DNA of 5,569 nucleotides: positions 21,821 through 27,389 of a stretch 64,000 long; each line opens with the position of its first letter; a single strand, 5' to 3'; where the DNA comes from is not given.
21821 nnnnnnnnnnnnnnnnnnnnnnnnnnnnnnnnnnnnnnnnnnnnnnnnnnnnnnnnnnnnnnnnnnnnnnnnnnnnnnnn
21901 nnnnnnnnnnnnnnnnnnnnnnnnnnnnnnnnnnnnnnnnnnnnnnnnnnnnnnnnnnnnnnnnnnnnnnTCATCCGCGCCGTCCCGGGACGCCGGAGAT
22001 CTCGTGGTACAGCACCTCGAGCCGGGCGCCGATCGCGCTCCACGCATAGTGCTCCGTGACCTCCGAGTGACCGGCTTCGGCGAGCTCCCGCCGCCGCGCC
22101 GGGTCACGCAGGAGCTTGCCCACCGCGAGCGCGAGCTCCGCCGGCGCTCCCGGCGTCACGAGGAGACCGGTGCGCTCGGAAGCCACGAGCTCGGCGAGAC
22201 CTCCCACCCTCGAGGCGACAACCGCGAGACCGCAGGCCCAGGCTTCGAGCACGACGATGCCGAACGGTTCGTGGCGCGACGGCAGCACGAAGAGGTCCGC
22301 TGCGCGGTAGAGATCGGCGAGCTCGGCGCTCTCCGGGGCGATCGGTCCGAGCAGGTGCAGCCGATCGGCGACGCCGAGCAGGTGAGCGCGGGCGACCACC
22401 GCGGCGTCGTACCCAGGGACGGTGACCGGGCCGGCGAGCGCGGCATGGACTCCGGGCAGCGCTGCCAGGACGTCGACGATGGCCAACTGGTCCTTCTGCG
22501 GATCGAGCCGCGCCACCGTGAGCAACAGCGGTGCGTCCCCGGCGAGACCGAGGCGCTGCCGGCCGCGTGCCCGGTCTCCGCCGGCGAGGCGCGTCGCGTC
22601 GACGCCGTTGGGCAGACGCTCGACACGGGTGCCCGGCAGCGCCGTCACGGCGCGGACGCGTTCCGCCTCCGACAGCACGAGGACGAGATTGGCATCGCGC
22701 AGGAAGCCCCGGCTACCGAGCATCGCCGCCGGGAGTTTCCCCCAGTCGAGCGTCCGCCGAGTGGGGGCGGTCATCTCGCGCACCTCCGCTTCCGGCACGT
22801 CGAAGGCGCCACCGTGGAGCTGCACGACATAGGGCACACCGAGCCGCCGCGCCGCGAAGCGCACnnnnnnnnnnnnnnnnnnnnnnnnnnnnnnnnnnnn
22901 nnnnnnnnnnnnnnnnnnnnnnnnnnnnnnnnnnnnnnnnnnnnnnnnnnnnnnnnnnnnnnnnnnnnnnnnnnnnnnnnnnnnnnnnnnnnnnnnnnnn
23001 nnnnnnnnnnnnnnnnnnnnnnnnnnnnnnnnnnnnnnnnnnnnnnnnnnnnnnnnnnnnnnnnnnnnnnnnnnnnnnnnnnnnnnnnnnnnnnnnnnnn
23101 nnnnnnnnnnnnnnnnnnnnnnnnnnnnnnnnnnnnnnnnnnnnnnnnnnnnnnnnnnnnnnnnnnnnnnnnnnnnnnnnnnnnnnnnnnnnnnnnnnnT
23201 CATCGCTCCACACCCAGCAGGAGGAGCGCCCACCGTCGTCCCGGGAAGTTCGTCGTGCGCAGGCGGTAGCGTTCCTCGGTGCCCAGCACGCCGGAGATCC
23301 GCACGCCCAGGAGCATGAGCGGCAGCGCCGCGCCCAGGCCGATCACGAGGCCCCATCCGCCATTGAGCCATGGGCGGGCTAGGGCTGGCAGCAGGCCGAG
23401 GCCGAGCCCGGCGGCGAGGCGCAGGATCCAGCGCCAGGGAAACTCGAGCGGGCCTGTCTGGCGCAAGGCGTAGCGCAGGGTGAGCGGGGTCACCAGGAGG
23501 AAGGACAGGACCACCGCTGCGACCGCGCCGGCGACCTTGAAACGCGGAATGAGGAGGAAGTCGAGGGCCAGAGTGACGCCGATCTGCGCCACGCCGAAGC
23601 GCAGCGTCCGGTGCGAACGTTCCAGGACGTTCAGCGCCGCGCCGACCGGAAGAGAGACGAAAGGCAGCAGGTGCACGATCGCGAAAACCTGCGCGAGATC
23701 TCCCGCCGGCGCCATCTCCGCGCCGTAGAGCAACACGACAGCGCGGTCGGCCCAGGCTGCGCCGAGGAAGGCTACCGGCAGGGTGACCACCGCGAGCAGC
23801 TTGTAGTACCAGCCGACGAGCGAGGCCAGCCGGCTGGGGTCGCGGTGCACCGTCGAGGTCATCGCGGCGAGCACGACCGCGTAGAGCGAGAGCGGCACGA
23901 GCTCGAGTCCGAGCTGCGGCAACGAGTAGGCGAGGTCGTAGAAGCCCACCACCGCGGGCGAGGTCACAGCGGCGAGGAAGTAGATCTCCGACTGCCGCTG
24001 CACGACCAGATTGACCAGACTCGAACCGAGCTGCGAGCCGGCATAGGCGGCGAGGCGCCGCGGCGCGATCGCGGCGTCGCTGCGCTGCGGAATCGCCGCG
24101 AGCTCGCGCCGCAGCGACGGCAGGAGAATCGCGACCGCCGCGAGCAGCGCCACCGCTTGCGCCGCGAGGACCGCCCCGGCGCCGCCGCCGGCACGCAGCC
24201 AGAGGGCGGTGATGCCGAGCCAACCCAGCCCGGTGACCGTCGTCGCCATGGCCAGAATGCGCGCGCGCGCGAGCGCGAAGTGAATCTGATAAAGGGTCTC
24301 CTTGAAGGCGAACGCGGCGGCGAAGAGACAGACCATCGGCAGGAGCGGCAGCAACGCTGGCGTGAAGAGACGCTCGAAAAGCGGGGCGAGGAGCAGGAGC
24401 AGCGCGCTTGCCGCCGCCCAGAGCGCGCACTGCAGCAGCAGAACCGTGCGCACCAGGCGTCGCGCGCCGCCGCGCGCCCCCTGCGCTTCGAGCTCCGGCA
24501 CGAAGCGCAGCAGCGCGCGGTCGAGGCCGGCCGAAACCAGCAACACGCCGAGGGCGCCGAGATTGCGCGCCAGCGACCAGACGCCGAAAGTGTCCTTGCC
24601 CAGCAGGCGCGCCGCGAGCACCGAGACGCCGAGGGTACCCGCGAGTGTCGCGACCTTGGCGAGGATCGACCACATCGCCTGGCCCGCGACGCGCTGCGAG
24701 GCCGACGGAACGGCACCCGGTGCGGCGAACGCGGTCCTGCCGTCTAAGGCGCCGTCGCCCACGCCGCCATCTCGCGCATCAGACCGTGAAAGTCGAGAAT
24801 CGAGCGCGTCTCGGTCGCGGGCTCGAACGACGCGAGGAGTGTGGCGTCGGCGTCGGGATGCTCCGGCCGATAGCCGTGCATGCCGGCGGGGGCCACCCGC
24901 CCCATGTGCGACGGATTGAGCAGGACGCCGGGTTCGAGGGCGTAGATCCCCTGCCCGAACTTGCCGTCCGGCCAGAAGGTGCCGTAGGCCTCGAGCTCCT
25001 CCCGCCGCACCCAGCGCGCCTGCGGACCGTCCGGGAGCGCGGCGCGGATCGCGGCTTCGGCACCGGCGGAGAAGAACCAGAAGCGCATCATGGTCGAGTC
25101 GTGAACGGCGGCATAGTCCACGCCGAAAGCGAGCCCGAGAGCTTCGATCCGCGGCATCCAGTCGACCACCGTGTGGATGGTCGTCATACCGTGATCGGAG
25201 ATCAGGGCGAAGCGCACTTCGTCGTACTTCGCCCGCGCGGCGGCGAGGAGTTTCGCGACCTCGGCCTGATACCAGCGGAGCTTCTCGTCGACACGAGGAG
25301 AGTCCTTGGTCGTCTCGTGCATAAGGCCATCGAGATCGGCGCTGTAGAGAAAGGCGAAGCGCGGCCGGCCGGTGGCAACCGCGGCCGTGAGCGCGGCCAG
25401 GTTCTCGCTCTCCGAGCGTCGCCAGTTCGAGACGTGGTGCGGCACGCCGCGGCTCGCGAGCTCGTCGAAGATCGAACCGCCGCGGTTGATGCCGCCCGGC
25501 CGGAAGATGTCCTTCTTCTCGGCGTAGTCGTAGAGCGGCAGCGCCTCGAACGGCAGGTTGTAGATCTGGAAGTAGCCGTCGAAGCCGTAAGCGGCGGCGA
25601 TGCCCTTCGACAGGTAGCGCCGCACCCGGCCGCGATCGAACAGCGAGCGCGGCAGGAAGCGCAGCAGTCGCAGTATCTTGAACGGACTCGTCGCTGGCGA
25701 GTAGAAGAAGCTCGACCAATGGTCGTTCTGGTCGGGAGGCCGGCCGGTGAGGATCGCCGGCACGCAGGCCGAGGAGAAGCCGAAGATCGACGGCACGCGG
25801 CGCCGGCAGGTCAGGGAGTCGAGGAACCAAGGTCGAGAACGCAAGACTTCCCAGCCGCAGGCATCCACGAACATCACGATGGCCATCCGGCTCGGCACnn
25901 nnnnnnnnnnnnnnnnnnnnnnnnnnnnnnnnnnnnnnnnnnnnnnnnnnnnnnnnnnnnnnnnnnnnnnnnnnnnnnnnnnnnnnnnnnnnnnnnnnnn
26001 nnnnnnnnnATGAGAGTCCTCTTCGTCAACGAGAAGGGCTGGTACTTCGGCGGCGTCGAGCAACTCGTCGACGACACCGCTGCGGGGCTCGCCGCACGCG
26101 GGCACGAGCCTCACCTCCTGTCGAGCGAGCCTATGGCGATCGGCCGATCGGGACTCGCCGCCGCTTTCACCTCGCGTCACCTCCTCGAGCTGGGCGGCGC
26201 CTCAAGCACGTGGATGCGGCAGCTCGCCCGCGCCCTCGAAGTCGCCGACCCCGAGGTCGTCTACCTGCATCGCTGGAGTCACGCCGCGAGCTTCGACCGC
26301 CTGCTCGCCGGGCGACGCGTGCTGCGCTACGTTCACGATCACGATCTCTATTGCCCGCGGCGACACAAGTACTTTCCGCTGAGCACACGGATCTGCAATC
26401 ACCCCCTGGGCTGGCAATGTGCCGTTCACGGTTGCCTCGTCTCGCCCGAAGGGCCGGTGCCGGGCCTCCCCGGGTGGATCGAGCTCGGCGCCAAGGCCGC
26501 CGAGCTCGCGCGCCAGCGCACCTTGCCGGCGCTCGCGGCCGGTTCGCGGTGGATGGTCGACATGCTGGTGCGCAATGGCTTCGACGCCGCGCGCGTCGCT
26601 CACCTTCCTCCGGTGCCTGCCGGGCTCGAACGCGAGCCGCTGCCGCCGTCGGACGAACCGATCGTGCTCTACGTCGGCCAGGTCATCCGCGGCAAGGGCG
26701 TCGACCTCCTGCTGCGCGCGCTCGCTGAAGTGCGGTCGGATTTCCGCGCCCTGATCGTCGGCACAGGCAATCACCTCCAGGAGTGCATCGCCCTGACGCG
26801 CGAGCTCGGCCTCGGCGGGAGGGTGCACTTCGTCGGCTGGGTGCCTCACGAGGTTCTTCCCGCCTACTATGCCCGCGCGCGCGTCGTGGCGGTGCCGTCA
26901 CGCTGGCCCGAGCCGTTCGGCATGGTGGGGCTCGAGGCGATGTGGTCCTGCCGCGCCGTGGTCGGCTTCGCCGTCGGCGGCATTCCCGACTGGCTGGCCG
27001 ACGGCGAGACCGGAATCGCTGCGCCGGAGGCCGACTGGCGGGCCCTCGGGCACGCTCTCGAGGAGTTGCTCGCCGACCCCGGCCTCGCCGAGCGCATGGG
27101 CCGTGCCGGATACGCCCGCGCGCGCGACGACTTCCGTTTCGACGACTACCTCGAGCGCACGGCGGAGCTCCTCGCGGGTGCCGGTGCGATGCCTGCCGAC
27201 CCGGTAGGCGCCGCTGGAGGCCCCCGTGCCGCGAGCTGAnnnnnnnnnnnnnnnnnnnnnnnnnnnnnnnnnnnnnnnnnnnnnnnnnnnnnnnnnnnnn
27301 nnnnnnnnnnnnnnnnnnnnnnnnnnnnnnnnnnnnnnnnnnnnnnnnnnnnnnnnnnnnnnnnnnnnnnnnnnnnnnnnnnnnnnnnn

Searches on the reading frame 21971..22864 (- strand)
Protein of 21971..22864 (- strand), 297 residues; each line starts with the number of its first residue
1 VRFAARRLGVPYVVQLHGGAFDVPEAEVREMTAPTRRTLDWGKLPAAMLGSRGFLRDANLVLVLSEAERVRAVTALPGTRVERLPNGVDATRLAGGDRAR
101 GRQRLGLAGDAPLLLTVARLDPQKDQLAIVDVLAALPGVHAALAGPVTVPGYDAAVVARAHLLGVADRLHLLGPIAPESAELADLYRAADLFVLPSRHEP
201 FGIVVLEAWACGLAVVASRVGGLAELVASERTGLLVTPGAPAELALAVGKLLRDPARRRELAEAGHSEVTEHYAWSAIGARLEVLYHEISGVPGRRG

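Call 8: search_protein_families(library=pfam, proteins=[window:21971-22864:-], max_evalue=0.001)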
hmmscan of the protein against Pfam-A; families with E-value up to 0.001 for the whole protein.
window:21971-22864:- (297 aa): 6 families
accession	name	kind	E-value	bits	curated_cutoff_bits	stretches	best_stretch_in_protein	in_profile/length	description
PF00534.26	Glycos_transf_1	-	7.9e-32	110.6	26.4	1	99-265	3-169/172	Glycosyl transferases group 1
PF13692.12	Glyco_trans_1_4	-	2.8e-29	102.6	27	1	112-254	2-142/142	Glycosyl transferases group 1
PF20706.3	GT4-conflict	-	6.3e-14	52.2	26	1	103-280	193-383/385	Family 4 Glycosyltransferase in conflict systems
PF13524.12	Glyco_trans_1_2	-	7.2e-13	49.2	25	1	129-278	5-138/144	Glycosyl transferase-like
PF13439.12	Glyco_transf_4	-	3.4e-06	27.6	28.5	1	4-92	90-170/170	Glycosyltransferase Family 4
PF13579.12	Glyco_trans_4_4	-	6.7e-06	27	29.7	1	2-87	87-158/158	Glycosyl transferase 4-like domain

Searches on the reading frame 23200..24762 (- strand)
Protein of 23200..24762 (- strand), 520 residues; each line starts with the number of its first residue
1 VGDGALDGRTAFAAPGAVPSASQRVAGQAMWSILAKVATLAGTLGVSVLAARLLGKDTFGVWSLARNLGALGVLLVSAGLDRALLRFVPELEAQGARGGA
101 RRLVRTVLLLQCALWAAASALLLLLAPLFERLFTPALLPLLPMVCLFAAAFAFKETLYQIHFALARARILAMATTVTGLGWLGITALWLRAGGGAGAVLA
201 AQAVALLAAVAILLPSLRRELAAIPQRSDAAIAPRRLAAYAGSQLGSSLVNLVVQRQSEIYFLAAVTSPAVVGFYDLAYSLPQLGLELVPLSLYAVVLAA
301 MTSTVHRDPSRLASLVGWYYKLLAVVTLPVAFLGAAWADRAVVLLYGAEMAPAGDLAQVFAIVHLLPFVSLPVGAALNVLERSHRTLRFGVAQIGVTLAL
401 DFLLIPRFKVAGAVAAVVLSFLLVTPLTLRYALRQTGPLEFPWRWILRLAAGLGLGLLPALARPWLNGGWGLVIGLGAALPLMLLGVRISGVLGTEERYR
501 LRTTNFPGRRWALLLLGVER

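Call 8: search_protein_families(library=pfam, proteins=[window:23200-24762:-], max_evalue=0.001)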
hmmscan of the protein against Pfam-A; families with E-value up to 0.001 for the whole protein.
window:23200-24762:- (520 aa): 2 families
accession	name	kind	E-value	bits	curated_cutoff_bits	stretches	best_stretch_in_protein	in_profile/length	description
PF13440.11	Polysacc_synt_3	-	5.3e-16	59.2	23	1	51-349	3-287/293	Polysaccharide biosynthesis protein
PF01943.22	Polysacc_synt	-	3.1e-11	43.7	28.2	1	29-297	5-266/274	Polysaccharide biosynthesis protein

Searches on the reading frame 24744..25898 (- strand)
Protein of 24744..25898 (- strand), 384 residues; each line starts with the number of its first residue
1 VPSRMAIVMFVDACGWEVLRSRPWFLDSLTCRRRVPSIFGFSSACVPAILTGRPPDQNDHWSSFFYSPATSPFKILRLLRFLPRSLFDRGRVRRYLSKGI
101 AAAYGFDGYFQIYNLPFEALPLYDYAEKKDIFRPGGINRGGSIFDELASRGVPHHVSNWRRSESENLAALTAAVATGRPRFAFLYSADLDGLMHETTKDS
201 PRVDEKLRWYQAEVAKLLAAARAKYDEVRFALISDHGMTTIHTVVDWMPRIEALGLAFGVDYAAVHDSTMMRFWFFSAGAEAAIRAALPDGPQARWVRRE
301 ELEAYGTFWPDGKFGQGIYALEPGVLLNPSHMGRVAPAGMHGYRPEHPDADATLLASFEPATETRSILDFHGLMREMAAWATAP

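Call 8: search_protein_families(library=pfam, proteins=[window:24744-25898:-], max_evalue=0.001)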
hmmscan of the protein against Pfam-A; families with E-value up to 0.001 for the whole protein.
window:24744-25898:- (384 aa): 1 family
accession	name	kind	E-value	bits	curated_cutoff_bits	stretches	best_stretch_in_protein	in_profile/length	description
PF01663.27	Phosphodiest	-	1.1e-12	48.7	23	1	153-248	131-233/342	Type I phosphodiesterase / nucleotide pyrophosphatase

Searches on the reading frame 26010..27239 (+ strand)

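Call 34: search_protein_families(library=pfam, proteins=[window:26010-27239:+], max_evalue=0.001)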
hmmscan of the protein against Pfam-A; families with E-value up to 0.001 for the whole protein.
window:26010-27239:+ (409 aa): 6 families
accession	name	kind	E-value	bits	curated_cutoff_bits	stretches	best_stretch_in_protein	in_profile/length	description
PF00534.26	Glycos_transf_1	-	5.6e-37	127.3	26.4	1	210-369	9-171/172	Glycosyl transferases group 1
PF13692.12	Glyco_trans_1_4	-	1.1e-30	107.2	27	1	216-356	1-142/142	Glycosyl transferases group 1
PF13439.12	Glyco_transf_4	-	1e-08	35.8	28.5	1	13-136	1-109/170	Glycosyltransferase Family 4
PF13524.12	Glyco_trans_1_2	-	9.7e-07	29.3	25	1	234-379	5-137/144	Glycosyl transferase-like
PF20706.3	GT4-conflict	-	5.5e-05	22.8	26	1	187-311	165-302/385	Family 4 Glycosyltransferase in conflict systems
PF13579.12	Glyco_trans_4_4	-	0.00051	20.8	29.7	1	14-201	1-157/158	Glycosyl transferase 4-like domain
